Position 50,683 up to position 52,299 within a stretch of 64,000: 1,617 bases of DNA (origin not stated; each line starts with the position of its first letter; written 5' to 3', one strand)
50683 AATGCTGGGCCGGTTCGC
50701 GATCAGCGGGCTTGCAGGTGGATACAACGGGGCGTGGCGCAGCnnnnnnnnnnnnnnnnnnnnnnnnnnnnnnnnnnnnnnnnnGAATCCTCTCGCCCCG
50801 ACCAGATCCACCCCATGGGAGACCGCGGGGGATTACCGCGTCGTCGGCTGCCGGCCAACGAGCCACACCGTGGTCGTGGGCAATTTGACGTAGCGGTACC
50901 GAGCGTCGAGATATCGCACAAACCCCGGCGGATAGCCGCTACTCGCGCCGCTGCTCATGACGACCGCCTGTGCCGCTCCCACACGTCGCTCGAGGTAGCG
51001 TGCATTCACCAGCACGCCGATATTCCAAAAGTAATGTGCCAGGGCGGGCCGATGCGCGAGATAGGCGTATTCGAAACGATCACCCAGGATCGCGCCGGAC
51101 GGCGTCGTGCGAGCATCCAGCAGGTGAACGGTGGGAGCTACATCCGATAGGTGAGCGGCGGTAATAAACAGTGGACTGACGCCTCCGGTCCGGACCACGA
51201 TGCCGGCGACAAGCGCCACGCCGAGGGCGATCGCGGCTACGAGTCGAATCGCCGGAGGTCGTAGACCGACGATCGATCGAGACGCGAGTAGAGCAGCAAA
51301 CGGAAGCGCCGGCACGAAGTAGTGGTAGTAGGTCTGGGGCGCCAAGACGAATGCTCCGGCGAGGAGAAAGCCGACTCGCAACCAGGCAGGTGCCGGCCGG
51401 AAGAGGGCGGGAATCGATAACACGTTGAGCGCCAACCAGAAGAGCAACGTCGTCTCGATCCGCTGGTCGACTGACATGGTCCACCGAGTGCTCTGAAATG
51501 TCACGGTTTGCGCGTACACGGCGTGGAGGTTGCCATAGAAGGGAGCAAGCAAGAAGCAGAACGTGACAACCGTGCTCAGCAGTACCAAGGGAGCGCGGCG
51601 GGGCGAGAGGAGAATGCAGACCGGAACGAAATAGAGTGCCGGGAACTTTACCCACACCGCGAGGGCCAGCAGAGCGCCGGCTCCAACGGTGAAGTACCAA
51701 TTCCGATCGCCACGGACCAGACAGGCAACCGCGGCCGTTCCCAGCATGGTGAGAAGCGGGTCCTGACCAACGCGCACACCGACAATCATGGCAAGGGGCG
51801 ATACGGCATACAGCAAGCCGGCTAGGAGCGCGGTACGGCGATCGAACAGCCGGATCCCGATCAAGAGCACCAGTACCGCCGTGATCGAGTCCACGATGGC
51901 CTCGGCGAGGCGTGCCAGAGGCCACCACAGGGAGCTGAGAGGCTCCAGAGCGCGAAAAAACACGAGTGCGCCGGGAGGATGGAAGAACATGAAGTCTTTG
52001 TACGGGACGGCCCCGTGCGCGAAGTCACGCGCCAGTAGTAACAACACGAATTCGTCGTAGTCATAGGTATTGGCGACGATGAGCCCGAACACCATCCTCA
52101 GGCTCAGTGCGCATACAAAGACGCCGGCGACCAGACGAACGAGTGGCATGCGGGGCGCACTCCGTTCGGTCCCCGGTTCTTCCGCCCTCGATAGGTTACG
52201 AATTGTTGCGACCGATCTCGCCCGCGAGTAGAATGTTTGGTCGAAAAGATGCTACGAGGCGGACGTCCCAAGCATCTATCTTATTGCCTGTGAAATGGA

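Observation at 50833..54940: Membrane glycosyltransferase-like / PAP2-like / glycosyltransferase-like gene trio of uncertain function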

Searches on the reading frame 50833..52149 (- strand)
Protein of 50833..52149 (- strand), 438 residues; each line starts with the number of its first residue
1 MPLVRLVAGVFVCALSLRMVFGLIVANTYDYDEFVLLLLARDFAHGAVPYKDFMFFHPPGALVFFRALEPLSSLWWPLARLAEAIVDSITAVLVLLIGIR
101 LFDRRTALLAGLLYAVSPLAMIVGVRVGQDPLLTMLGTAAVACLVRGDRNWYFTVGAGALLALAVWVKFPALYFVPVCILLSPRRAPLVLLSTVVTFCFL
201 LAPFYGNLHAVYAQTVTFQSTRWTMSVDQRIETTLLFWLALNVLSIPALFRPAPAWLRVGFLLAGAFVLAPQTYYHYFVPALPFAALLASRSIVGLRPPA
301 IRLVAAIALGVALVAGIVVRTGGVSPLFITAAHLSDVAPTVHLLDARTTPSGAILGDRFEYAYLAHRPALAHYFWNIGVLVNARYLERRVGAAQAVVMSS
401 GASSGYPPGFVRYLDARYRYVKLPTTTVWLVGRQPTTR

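Call 3: search_protein_families(library=pfam, proteins=[window:50833-52149:-], max_evalue=0.01)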
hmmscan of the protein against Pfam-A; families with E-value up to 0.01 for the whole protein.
window:50833-52149:- (438 aa): 2 families
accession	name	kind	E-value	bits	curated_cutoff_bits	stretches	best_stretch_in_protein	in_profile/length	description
PF13231.12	PMT_2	-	1.6e-09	38.7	26.1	1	79-188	24-142/160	Dolichyl-phosphate-mannose-protein mannosyltransferase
PF02366.24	PMT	-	4.5e-06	26.8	22.7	1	79-181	85-196/245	Dolichyl-phosphate-mannose-protein mannosyltransferase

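Call 6: search_protein_families(library=ncbifam, proteins=[window:50833-52149:-], max_evalue=1)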
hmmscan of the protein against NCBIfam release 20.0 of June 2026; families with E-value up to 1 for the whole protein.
window:50833-52149:- (438 aa): 0 families

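Call 14: search_solved_structures(query=window:50833-52149:-, max_evalue=10)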
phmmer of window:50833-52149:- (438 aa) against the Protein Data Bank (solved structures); distinct sequences matched with E-value up to 10: 6.
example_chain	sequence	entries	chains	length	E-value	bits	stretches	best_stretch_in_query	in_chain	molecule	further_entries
2w36_A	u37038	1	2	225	0.79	11.9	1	314-354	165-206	ENDONUCLEASE V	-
6ozg_A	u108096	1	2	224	0.83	11.8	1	314-354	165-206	Endonuclease V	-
2w35_A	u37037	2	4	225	0.83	11.8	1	314-354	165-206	Endonuclease V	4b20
6ozf_A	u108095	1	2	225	0.84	11.8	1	314-354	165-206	Endonuclease V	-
3hd0_A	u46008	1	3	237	0.92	11.7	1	314-354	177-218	Endonuclease V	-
2ysh_A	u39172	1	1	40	1.5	10.9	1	400-434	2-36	Growth-arrest-specific protein 7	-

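Call 58: find_homologous_proteins(query=window:50833-52149:-)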
Query window:50833-52149:- (438 aa): 155 proteins with E <= 0.001 among 8000 candidates; the best 120 are listed.
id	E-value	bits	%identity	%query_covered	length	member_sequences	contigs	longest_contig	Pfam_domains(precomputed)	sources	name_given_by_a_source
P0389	4.2e-281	950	100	100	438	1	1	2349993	PF02366.25,PF13231.13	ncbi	-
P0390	1.1e-170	586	62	100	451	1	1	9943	PF13231.13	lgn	-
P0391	1.5e-166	573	60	100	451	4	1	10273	PF13231.13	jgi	jgi:hypothetical protein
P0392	2.9e-165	569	62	97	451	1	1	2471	PF02366.25,PF13231.13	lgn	-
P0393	4.7e-165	568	61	99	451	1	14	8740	PF13231.13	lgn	-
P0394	1.9e-162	559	61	98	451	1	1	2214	PF13231.13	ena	-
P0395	1.5e-159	550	60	96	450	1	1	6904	PF13231.13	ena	-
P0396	2.0e-158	546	60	98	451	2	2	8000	PF13231.13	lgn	-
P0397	2.8e-158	546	56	99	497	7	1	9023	PF13231.13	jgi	jgi:hypothetical protein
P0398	3.9e-158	545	58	99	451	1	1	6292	PF13231.13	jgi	jgi:hypothetical protein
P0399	1.3e-156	540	60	98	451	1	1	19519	-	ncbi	-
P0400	8.4e-155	534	59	98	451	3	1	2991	PF13231.13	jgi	jgi:Dolichyl-phosphate-mannose-protein mannosyltransferase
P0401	3.7e-153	529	58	98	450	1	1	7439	PF13231.13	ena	-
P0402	3.6e-150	519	58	95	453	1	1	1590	PF09594.17,PF13231.13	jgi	jgi:4-amino-4-deoxy-L-arabinose transferase-like glycosyltransferase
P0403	3.8e-145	502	59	96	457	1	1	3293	PF13231.13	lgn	-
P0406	2.5e-140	486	56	96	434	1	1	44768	PF09594.17,PF13231.13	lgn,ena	-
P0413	1.0e-138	481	54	96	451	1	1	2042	PF09594.17,PF13231.13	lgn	-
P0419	7.9e-138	478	55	97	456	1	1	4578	PF09594.17,PF13231.13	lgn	-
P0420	1.7e-137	477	56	96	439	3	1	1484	PF09594.17,PF13231.13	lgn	-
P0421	4.2e-137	476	54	93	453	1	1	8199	PF09594.17,PF13231.13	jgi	jgi:4-amino-4-deoxy-L-arabinose transferase-like glycosyltransferase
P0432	2.5e-134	467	52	97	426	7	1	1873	PF09594.17,PF13231.13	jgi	jgi:hypothetical protein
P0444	1.3e-131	458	50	100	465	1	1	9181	PF09594.17,PF13231.13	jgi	jgi:MFS family permease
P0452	2.0e-129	451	52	93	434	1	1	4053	PF09594.17,PF02366.25,PF13231.13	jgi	jgi:hypothetical protein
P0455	4.4e-129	449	49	98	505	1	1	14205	PF09594.17,PF13231.13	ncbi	-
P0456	8.0e-129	449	50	98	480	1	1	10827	PF09594.17,PF13231.13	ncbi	-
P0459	8.4e-128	445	52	96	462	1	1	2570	PF09594.17,PF13231.13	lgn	-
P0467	5.9e-126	439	51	97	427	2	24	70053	PF09594.17,PF06728.20,PF13231.13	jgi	jgi:hypothetical protein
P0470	5.2e-125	436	50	99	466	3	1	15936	PF09594.17,PF13231.13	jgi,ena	-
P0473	3.7e-124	433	51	98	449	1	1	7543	PF09594.17,PF13231.13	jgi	jgi:hypothetical protein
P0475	3.0e-122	427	51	95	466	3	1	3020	PF09594.17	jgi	jgi:hypothetical protein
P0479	1.7e-119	418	49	97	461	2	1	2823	PF09594.17,PF06728.20,PF13231.13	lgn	-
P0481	1.7e-117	411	48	96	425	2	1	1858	PF09594.17,PF13231.13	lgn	-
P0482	2.0e-117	411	48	96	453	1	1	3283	PF09594.17,PF06728.20,PF13231.13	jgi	jgi:hypothetical protein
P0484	1.5e-115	405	48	97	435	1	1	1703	PF09594.17,PF13231.13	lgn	-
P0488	2.5e-114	401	49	91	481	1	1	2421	PF09594.17,PF13231.13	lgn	-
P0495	6.3e-108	380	48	98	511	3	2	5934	PF09594.17,PF06728.20,PF13231.13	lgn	-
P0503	3.7e-103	364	48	96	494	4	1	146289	PF09594.17,PF06728.20,PF13231.13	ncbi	ncbi:MAG: ArnT family glycosyltransferase [Chloroflexota bacterium]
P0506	1.5e-102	362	45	98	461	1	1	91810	PF13231.13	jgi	jgi:hypothetical protein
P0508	8.7e-102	359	45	98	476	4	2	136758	PF13231.13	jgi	-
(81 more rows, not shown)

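Call 59: find_encoding_contigs(protein=P0508, flank=6000, max_places=2)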
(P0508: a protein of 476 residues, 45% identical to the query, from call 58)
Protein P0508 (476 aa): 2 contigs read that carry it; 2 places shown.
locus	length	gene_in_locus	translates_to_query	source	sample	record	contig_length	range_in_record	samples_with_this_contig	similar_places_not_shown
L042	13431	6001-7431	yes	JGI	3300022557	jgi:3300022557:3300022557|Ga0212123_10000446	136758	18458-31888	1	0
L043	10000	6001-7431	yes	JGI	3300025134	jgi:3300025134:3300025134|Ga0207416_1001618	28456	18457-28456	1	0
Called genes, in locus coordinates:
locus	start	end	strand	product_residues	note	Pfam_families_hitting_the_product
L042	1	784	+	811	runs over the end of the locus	PF00521:DNA_topoisoIV, PF03989:DNA_gyraseA_C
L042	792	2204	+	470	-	PF00309:Sigma54_AID, PF04963:Sigma54_CBD, PF04552:Sigma54_DBD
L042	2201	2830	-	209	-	PF01726:LexA_DNA_bind (weak), PF00717:Peptidase_S24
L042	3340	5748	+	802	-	PF18914:DUF5666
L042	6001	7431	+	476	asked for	PF13231:PMT_2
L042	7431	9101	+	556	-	PF13231:PMT_2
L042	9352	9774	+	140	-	PF00072:Response_reg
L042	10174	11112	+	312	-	PF01548:DEDD_Tnp_IS110, PF02371:Transposase_20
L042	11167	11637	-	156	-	PF04073:tRNA_edit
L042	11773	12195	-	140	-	-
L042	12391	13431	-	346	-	-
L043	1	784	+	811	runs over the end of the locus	PF00521:DNA_topoisoIV, PF03989:DNA_gyraseA_C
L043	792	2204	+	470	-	PF00309:Sigma54_AID, PF04963:Sigma54_CBD, PF04552:Sigma54_DBD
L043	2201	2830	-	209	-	PF01726:LexA_DNA_bind (weak), PF00717:Peptidase_S24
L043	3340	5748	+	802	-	PF18914:DUF5666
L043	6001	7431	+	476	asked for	PF13231:PMT_2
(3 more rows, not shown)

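Call 60: find_encoding_contigs(protein=P0506, flank=6000, max_places=2)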
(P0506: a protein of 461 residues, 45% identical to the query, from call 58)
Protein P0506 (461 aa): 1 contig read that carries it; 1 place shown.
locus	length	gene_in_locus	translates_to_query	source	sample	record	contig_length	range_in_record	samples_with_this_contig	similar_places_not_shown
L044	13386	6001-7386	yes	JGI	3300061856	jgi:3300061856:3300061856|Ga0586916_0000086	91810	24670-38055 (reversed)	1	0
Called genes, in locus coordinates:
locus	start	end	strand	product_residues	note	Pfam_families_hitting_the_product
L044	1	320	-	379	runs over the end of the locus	PF01544:CorA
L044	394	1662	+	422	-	PF01566:Nramp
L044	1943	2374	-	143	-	PF02566:OsmC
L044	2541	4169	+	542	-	-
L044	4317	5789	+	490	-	PF18914:DUF5666 (faint)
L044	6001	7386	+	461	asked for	PF13231:PMT_2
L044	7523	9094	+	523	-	PF00982:Glyco_transf_20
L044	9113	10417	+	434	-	-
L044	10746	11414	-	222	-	PF12535:Nudix_N, PF00293:NUDIX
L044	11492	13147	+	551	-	PF00128:Alpha-amylase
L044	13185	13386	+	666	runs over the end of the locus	PF06480:FtsH_ext, PF00004:AAA, PF17862:AAA_lid_3, PF01434:Peptidase_M41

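Call 73: search_solved_structures(query=A4, max_evalue=10, show_alignments=1)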
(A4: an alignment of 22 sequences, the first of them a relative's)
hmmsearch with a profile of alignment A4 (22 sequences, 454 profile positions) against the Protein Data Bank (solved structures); distinct sequences matched with E-value up to 10: 5.
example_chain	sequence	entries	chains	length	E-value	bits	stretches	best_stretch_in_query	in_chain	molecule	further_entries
23gx_B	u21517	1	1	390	1.9e-08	36.7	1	48-199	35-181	GPI mannosyltransferase 1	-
23gf_B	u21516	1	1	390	1.6e-07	33.7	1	51-199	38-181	GPI mannosyltransferase 1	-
2vv5_A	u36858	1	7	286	6.1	8.7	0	126-179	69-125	SMALL-CONDUCTANCE MECHANOSENSITIVE CHANNEL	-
9p0o_A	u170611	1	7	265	8.1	8.3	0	126-179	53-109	Small-conductance mechanosensitive channel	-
8ddj_A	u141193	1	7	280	9.4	8.1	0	126-179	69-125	Mechanosensitive channel MscS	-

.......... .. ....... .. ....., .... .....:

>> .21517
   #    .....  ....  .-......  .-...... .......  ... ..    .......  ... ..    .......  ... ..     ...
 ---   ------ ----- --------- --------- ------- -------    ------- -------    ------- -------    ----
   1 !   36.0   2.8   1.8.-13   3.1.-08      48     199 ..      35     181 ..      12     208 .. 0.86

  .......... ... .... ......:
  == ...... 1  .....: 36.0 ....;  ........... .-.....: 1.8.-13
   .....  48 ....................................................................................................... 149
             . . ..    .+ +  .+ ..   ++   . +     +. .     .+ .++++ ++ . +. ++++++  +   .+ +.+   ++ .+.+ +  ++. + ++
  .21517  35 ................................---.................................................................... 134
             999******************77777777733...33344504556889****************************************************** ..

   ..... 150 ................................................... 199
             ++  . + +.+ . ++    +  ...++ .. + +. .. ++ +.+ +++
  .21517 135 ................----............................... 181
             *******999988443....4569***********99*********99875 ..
